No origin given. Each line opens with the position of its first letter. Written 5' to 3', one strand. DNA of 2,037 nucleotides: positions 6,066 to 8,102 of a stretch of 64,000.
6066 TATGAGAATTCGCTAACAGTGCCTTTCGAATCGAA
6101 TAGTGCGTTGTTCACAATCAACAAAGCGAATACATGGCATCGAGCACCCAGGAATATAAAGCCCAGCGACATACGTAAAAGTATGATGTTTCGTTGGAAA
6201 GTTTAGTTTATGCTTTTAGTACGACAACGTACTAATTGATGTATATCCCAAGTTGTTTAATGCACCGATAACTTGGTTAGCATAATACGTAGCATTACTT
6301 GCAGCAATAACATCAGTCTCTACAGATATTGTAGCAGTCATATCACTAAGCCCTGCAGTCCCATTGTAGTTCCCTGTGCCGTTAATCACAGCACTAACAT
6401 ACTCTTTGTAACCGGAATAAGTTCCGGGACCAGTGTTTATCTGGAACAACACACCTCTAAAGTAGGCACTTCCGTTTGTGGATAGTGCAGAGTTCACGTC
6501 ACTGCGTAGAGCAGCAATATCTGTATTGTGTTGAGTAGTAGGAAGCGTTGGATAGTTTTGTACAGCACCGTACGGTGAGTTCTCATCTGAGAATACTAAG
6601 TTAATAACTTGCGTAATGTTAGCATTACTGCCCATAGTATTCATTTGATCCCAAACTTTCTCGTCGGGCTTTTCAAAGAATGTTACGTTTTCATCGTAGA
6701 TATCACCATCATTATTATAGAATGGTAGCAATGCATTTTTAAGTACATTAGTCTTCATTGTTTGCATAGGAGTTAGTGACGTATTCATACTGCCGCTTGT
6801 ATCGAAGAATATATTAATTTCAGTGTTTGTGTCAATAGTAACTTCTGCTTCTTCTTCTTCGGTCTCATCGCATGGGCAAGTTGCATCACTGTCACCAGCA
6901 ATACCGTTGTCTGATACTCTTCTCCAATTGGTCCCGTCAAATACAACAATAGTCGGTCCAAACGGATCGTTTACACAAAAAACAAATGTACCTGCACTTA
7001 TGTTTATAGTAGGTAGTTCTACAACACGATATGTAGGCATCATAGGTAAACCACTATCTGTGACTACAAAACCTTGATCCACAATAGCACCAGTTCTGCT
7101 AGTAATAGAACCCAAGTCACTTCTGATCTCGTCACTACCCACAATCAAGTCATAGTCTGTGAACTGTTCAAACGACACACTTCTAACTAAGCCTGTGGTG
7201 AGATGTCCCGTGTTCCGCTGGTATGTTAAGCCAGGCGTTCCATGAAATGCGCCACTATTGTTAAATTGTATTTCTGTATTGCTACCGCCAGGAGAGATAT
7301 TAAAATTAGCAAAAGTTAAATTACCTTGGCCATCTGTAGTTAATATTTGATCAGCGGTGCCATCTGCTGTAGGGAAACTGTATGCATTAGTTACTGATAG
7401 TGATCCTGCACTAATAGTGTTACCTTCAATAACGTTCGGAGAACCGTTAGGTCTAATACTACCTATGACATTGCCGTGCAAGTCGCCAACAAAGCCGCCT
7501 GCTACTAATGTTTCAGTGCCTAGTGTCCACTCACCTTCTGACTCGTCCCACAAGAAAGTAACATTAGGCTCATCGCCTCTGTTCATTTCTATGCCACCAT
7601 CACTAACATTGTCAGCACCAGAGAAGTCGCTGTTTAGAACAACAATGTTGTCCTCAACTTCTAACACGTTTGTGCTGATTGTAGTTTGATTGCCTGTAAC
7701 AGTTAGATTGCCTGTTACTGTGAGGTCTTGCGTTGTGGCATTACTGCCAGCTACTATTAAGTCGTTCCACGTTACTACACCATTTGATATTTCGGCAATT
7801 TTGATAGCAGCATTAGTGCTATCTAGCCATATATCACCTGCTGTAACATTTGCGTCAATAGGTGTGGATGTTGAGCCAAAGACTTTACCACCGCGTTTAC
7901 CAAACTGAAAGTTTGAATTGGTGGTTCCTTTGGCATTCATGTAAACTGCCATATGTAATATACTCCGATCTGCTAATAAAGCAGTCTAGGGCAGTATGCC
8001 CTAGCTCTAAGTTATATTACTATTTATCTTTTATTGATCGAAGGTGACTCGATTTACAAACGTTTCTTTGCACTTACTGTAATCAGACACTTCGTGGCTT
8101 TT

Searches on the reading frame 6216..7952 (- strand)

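Call 80: search_protein_families(library=phrogs, proteins=[window:6216-7952:-], max_evalue=0.001)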
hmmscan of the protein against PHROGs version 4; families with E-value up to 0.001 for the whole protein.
window:6216-7952:- (578 aa): 1 family
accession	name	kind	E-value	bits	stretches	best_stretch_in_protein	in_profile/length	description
phrog_36132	-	unknown function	4.8e-05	23.8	1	54-143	69-156/338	-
